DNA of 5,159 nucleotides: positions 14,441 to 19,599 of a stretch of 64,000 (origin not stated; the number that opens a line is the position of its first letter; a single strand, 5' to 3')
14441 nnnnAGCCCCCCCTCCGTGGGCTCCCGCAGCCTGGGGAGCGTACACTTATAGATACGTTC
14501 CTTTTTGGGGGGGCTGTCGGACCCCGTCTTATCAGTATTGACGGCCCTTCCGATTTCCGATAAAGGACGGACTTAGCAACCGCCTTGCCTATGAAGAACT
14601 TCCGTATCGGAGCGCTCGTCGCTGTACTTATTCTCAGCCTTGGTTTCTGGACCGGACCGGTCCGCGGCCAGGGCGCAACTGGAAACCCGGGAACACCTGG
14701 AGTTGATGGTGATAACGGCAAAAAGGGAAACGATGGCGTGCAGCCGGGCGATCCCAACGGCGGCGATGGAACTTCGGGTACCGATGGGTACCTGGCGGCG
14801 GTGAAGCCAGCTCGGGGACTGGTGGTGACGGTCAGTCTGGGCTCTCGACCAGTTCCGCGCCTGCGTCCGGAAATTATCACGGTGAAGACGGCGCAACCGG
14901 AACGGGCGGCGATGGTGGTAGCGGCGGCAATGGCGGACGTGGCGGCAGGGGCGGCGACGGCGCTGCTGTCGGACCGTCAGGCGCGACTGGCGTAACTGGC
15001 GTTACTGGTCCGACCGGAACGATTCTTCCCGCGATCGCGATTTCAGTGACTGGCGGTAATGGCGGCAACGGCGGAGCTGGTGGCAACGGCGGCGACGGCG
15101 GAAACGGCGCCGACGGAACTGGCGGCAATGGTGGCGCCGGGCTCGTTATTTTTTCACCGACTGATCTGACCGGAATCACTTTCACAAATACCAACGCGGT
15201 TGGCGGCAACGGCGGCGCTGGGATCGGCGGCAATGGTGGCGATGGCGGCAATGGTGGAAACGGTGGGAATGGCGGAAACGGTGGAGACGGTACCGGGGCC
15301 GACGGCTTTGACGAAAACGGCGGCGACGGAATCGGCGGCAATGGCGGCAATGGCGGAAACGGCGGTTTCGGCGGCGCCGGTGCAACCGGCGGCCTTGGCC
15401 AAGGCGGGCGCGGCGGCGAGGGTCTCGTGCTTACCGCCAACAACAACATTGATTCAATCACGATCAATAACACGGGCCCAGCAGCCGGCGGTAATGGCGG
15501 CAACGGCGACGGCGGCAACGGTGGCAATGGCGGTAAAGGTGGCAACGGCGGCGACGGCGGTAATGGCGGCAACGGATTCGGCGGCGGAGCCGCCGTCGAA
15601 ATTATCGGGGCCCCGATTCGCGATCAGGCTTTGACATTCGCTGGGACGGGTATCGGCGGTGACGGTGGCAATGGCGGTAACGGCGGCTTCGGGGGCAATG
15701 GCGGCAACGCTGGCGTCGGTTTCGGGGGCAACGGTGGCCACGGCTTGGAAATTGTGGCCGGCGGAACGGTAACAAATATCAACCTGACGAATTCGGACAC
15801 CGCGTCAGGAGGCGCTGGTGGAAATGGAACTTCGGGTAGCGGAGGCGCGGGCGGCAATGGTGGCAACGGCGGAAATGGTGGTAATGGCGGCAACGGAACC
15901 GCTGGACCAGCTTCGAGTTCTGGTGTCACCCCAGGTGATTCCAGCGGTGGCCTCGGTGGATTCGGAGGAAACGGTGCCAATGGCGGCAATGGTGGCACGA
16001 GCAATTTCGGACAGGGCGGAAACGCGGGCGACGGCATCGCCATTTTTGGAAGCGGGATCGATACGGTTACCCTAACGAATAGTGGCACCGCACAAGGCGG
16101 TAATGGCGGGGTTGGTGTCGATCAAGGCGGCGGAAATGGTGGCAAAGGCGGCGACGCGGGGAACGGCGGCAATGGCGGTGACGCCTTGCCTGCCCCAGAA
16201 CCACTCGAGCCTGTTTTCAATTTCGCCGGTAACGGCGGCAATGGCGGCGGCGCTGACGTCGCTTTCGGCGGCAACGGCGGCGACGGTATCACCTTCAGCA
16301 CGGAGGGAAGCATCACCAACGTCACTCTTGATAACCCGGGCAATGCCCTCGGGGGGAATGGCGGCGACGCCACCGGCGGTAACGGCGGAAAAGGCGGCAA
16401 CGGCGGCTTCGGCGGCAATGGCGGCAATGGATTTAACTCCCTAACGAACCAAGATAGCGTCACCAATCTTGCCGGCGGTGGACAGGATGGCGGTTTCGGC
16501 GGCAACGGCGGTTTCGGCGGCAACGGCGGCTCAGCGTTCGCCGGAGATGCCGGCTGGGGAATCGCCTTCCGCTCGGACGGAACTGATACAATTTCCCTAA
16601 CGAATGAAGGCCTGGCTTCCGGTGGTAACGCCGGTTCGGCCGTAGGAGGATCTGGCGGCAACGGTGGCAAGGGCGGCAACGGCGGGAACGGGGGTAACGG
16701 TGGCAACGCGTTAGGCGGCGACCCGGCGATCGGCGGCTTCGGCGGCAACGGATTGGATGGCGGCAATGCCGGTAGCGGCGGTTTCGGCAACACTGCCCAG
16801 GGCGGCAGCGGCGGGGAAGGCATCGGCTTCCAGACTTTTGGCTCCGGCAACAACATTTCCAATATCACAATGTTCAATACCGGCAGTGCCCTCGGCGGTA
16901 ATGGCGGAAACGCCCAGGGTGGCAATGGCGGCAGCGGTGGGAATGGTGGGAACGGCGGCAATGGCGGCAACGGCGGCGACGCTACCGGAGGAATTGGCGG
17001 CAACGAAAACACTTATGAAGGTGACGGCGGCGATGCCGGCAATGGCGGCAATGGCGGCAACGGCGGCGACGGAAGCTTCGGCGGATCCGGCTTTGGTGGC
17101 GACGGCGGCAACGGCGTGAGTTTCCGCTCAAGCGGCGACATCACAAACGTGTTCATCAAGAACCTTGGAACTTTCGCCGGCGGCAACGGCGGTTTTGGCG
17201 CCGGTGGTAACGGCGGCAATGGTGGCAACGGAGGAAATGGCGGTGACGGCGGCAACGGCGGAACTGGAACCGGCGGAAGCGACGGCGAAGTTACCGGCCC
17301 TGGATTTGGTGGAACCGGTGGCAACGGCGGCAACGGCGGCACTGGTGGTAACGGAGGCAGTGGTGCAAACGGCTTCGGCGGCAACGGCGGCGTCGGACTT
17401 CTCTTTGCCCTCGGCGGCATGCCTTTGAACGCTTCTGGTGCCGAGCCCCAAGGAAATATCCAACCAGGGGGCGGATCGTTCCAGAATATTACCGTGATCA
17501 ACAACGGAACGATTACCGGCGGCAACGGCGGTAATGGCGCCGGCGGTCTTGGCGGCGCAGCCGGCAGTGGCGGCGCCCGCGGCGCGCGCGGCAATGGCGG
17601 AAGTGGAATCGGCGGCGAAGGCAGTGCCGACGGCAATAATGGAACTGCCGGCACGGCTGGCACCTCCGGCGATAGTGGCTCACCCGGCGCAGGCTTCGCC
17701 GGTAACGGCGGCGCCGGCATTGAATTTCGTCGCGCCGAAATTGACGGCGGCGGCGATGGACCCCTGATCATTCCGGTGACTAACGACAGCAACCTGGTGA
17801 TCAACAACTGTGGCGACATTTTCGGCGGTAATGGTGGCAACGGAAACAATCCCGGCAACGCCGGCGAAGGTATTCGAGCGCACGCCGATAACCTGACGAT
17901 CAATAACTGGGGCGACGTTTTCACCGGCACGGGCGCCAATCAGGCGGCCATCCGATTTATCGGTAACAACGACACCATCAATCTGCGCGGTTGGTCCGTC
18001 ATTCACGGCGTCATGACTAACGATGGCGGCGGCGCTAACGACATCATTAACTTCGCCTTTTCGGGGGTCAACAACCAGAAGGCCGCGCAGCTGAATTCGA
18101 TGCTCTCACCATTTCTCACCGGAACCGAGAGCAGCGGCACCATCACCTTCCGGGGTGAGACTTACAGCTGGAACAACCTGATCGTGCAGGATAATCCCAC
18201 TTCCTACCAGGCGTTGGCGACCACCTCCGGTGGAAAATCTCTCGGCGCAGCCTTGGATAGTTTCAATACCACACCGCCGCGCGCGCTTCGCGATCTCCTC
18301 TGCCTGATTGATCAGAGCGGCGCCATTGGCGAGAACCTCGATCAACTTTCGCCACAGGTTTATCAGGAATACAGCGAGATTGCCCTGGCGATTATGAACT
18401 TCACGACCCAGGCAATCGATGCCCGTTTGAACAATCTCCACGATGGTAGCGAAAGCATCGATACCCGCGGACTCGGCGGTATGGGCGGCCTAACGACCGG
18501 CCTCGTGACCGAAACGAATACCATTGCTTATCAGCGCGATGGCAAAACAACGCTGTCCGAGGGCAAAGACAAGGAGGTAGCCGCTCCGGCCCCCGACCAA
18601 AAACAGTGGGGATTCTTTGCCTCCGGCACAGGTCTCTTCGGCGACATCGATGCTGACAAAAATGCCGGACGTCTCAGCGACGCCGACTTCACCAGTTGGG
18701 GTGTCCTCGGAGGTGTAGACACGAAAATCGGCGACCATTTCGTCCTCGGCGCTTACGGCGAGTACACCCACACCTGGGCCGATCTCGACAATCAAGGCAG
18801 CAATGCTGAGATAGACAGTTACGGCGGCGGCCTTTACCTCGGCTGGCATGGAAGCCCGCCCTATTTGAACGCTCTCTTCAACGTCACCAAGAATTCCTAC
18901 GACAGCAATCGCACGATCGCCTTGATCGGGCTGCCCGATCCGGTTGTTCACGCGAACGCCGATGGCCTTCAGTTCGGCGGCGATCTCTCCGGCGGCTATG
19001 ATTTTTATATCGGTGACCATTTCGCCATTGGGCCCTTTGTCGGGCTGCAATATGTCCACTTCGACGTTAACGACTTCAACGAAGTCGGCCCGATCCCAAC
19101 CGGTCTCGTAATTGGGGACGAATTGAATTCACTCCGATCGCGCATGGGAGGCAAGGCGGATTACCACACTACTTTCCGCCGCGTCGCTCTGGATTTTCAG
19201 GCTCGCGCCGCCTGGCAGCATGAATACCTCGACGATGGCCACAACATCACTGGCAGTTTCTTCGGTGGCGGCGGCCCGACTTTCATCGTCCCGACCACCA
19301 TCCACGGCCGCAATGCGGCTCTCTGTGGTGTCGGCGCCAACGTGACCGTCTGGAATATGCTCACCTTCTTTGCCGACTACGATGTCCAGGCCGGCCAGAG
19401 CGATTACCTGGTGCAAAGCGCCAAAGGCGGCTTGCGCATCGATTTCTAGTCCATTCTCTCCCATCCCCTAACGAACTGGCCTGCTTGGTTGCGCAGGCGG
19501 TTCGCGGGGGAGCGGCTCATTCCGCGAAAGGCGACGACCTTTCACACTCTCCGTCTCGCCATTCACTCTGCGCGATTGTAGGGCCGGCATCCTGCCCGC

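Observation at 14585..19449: Roughly 1600-aa Gly/Asn-rich (GGNGG) autotransporter with collagen-like N-terminus, directly downstream of the sensor array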

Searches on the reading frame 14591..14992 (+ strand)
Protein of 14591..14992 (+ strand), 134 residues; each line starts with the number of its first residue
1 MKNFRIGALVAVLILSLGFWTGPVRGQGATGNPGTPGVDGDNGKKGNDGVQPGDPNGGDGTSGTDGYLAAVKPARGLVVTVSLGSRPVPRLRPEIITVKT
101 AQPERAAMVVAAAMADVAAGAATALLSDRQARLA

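Call 7: search_protein_families(library=pfam, proteins=[window:14591-14992:+], max_evalue=1)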
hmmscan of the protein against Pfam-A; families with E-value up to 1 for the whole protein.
window:14591-14992:+ (134 aa): 3 families
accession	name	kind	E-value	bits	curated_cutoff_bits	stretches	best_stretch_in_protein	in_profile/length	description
PF01391.23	Collagen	-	0.0026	17.9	27.2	1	27-66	12-52/60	Collagen triple helix repeat (20 copies)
PF01899.21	MNHE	-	0.09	13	27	1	86-132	70-116/145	Na+/H+ ion antiporter subunit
PF10031.14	DUF2273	-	0.51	10.9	25.4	1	6-20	14-28/48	Small integral membrane protein (DUF2273)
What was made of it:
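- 14669..14791 (+): Short GXY-rich segment, still in frame 2: 8 contiguous Gly-X-Y triplets, then an irregular stretch ending ............ Pfam Collagen scores 17.9 bits against a 27.2 cut-off (call 7).
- On Collagen triple-helix repeat (PF01391) / bacterial collagen-like proteins: 17.9 bits against a 27.2 cut-off (call 7).
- Checked: Pfam Collagen scores 17.9 bits, below its 27.2 cut-off (call 7).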

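Call 8: search_protein_families(library=ncbifam, proteins=[window:14591-14992:+], max_evalue=1)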
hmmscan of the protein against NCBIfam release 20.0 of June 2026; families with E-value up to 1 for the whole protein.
window:14591-14992:+ (134 aa): 4 families
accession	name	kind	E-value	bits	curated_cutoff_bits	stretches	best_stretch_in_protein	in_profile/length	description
NF038330.1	adhesin_SclA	exception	0.0053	16.4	400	1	27-65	188-227/405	LPXTG-anchored collagen-like adhesin Scl1/SclA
NF038329.2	gly_rich_SclB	equivalog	0.065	12.1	325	1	27-66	291-328/442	LPXTG-anchored collagen-like adhesin Scl2/SclB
NF046116.1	adhesin_Lcl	equivalog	0.077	11.5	500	1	22-66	69-216/431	collagen-like adhesin Lcl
NF007635.1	PRK10299.1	equivalog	0.26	11.5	40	1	1-21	1-21/47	PhoP/PhoQ regulatory lipoprotein MgrB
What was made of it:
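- On Collagen triple-helix repeat (PF01391) / bacterial collagen-like proteins: NCBIfam Scl1, Scl2 and Lcl score 11-16 bits against cut-offs of 325-500 (call 8).
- Weak hits to Collagen, Scl1 and Scl2 models at E 0.003-0.07 (calls 7, 8). The score is below the Pfam gathering threshold (17.9 against 27.2) and far below the NCBIfam cut-offs (call 8).
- Tried and rejected: Whole-protein Pfam and NCBIfam scans gave no hit at all (calls 7, 8).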

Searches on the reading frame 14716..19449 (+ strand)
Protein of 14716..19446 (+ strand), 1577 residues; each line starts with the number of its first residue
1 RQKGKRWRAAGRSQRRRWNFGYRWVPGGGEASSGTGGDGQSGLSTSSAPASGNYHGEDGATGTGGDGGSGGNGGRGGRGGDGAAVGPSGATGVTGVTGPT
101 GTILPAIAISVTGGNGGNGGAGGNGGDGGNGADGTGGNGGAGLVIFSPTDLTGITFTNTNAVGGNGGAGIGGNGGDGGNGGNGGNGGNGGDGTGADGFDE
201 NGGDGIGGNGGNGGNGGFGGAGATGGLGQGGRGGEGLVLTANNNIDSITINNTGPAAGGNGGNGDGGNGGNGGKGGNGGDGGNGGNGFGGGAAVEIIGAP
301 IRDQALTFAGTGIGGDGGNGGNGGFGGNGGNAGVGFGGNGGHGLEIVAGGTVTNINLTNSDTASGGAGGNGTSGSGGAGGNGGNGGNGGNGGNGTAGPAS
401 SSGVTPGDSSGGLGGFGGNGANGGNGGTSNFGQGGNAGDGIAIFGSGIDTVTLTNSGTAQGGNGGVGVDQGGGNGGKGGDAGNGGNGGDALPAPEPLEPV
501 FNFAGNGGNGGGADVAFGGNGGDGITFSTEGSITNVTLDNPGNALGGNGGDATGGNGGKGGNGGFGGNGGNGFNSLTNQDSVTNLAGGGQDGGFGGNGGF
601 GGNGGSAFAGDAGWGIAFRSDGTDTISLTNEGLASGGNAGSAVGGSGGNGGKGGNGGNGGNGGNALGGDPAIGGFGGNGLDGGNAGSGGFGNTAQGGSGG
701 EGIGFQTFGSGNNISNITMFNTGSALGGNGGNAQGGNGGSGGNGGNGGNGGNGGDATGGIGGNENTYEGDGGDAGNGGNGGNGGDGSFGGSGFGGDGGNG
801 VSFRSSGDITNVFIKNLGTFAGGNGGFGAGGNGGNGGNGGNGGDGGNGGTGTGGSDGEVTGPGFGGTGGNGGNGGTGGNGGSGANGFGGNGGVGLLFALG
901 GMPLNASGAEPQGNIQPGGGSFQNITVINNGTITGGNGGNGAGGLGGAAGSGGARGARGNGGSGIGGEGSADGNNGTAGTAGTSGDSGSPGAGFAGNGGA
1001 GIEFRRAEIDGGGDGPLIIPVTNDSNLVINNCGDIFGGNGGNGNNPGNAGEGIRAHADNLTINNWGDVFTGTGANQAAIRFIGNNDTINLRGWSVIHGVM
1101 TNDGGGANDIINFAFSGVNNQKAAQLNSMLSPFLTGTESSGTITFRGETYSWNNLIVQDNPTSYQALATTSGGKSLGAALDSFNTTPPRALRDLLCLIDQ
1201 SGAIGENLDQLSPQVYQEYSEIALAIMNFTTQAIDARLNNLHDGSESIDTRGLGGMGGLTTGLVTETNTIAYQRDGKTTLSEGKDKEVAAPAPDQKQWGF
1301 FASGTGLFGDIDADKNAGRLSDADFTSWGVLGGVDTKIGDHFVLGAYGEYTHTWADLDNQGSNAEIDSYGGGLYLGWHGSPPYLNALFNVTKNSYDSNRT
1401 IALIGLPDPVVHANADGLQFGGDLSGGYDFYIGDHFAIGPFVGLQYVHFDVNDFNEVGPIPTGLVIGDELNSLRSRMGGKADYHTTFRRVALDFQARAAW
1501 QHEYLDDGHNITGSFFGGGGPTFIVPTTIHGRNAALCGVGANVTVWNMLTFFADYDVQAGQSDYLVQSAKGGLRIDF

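Call 7: search_protein_families(library=pfam, proteins=[window:14716-19446:+], max_evalue=1)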
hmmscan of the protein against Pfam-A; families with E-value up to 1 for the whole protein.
window:14716-19446:+ (1577 aa): 0 families

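Call 8: search_protein_families(library=ncbifam, proteins=[window:14716-19446:+], max_evalue=1)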
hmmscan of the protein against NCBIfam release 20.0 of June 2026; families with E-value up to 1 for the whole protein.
window:14716-19446:+ (1577 aa): 0 families

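Call 68: find_encoding_contigs(protein=window:15046-19449:+, flank=3000, max_places=3)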
Protein window:15046-19449:+ (1467 aa): no gene with exactly this product is on record in the collection.

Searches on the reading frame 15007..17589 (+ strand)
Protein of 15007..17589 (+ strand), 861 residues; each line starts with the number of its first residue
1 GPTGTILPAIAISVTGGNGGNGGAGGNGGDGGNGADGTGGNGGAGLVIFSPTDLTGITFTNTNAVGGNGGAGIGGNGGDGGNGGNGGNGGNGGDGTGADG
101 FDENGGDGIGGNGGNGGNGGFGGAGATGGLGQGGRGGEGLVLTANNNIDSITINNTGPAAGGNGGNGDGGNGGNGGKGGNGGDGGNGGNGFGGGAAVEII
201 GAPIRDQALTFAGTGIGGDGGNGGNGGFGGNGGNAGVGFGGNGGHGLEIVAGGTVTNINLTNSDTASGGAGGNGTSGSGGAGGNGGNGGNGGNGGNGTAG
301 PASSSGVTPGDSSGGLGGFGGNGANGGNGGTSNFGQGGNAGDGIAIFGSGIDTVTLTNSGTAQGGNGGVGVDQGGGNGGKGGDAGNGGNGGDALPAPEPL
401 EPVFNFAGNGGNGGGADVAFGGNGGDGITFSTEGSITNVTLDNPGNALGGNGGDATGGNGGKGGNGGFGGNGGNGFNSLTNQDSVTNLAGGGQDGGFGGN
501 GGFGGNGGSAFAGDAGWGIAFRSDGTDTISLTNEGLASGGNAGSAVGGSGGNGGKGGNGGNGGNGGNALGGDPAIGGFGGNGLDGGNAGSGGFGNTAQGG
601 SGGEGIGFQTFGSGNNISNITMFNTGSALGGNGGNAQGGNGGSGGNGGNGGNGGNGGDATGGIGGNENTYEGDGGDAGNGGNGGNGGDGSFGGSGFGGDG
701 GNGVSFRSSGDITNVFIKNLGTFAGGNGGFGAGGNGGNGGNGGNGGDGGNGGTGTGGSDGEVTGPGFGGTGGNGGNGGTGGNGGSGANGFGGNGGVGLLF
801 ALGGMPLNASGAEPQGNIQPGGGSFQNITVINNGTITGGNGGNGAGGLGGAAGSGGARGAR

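Call 21: find_homologous_proteins(query=window:15007-17589:+, max_evalue=0.001)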
Query seq(861 aa) (861 aa): 3 proteins with E <= 0.001 among 8000 candidates.
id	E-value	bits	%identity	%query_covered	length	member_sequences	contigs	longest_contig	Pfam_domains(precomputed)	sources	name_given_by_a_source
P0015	2.7e-15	74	65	2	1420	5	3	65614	PF03797.26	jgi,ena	-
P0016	1.3e-9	55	42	6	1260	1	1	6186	PF03797.26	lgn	-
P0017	5.6e-5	40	50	2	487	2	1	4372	-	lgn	-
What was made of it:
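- Tried and rejected: A homologue search with 861 aa of passenger gave only 3 hits (call 21).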

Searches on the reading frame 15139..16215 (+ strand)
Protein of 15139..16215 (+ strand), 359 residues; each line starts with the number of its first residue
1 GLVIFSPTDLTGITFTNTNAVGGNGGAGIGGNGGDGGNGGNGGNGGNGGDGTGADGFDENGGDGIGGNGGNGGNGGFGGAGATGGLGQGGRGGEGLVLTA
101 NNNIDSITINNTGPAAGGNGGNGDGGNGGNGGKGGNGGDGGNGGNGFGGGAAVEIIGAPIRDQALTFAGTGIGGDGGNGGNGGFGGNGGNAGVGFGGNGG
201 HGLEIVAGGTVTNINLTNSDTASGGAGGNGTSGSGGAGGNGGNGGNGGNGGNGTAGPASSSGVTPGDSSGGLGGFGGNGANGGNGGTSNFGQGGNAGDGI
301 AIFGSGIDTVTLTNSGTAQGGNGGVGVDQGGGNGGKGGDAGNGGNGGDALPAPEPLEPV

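Call 10: search_protein_families(library=pfam, proteins=[window:15139-16215:+], max_evalue=10)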
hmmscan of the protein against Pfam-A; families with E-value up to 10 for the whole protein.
seq(359 aa): 0 families

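Call 25: search_solved_structures(query=window:15139-16215:+, max_evalue=10, show_alignments=2)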
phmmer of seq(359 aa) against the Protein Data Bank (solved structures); distinct sequences matched with E-value up to 10: 0.
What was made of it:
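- Tried and rejected: PDB sequence search with 359 aa of passenger found nothing at E <= 10 (call 25).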

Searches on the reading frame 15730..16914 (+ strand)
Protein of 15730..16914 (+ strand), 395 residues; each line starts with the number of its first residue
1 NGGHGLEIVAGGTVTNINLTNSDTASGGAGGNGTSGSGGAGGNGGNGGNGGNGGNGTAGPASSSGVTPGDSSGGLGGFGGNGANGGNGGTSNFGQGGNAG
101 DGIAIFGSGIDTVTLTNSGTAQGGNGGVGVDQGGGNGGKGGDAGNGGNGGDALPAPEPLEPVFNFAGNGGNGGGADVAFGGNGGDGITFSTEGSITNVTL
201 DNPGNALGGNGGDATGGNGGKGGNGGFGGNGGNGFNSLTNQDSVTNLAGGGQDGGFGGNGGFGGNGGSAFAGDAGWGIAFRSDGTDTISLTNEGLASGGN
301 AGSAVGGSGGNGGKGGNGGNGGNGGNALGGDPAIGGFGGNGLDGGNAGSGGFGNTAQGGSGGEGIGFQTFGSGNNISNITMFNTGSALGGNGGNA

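Call 50: predict_structure(alignment_id=A4)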
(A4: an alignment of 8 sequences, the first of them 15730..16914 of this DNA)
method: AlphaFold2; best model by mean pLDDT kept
length: 395 residues; sequences in the alignment: 8
mean_pLDDT: 42.5   pTM: 0.42
mean pLDDT of the five models: 42.5, 42.0, 41.8, 38.3, 36.8
residues with pLDDT >= 90: 0; 70-90: 25; 50-70: 72; < 50: 298
segments of 3 or more residues with pLDDT < 50: 1-4, 24-98, 119-174, 176-185, 204-277, 299-363, 387-395
pLDDT, mean of each block of 10 residues (from residue 1): 61 74 45 32 34 32 29 34 41 44 66 64 38 31 24 29 38 45 54 67 37 32 35 29 31 34 36 41 61 50 43 43 30 26 33 46 58 62 52 36
secondary structure, 60 per line:
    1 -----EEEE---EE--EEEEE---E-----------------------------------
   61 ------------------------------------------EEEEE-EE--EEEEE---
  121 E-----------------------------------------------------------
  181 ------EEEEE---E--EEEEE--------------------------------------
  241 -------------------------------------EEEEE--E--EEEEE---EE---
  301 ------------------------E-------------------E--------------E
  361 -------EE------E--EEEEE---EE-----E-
elements in order: E6-9 E17-21 E103-107 E113-117 E187-191 E198-202 E278-282 E288-292 E379-383
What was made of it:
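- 15130..18009 (+): Repetitive passenger made of beta-strand rungs (G-Φ-x-Φ...Φ-T-N-Φ-T-Φ-x-N-x-G-x-A-x-GGNGG) separated by (GGX)n tracts. Rung motifs lie at 15166-15207, 15448-15492, 15769-15813, 16057-16101, 16312-16356, 16582-16626, 16855-16899, 17140-17184, 17479-17523 and 17785-17829. Two short-loop rungs follow at about 17890-18009. AF2 places paired strands with pLDDT 60-74 at the rungs and gives pLDDT below 50 in the tracts (call 50).
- Closest known: PGRS domains of mycobacterial PE_PGRS proteins. Different: The PGII fold was not reproduced by AF2 here (call 50).
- AF2 strands at every rung (call 50).
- Tried and rejected: The accepted 8-row alignment gave a low-confidence model (call 50), so the PGII question stays open.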

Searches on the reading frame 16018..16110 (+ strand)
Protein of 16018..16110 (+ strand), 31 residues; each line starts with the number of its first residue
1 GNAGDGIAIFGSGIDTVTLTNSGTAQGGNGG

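Call 58: search_protein_families(library=pfam, proteins=[window:16018-16110:+], max_evalue=10)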
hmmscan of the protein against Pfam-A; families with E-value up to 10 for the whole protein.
seq(31 aa): 0 families

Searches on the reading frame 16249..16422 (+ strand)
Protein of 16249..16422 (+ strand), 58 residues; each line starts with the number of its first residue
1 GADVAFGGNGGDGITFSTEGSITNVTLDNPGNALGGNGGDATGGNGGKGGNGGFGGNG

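Call 65: search_protein_representatives(alignment_id=A6)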
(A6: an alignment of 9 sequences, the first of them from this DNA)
Query: 9 sequences, 58 profile positions. Proteins with E-value up to 0.001 (for the whole library): 15; up to 1e-10: 9; up to 1e-30: 3. The best 15 are listed.
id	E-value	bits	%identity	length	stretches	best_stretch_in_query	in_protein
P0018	1.1e-99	342.8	-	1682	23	5-58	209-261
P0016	2.6e-41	155.9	-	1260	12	4-55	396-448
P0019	2.8e-34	133.4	-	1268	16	6-55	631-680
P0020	5.2e-23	97.3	-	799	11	2-41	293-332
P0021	1.6e-21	92.5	-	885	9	3-46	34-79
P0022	3.1e-17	78.8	-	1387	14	2-43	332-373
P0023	3.1e-16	75.6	-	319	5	3-41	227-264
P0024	1.2e-15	73.7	-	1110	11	2-58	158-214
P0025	2.1e-13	66.5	-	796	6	2-55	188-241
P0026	3.0e-08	50.0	-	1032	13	4-52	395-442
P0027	3.2e-08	49.9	-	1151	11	5-37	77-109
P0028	1.4e-04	38.3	-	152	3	4-38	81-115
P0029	4.1e-04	36.8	-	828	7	10-44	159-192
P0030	5.9e-04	36.3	-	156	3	6-58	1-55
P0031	6.5e-04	36.1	-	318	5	5-52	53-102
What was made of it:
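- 15 hits at E <= 1e-3 among 1.84 billion representatives (call 65).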

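Call 69: find_encoding_contigs(protein=P0018, flank=6000, max_places=3)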
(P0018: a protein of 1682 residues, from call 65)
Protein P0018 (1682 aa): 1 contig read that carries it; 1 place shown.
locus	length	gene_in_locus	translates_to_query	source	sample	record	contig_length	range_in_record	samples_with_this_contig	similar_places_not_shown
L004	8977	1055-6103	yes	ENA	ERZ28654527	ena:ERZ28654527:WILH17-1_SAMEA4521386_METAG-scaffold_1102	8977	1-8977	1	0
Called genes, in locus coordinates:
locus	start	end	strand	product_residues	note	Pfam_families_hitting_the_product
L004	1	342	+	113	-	?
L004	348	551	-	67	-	PF10459:Peptidase_S46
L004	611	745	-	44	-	-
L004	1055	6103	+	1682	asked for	PF03797:Autotransporter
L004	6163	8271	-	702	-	PF10459:Peptidase_S46, PF13365:Trypsin_2 (faint)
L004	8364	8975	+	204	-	?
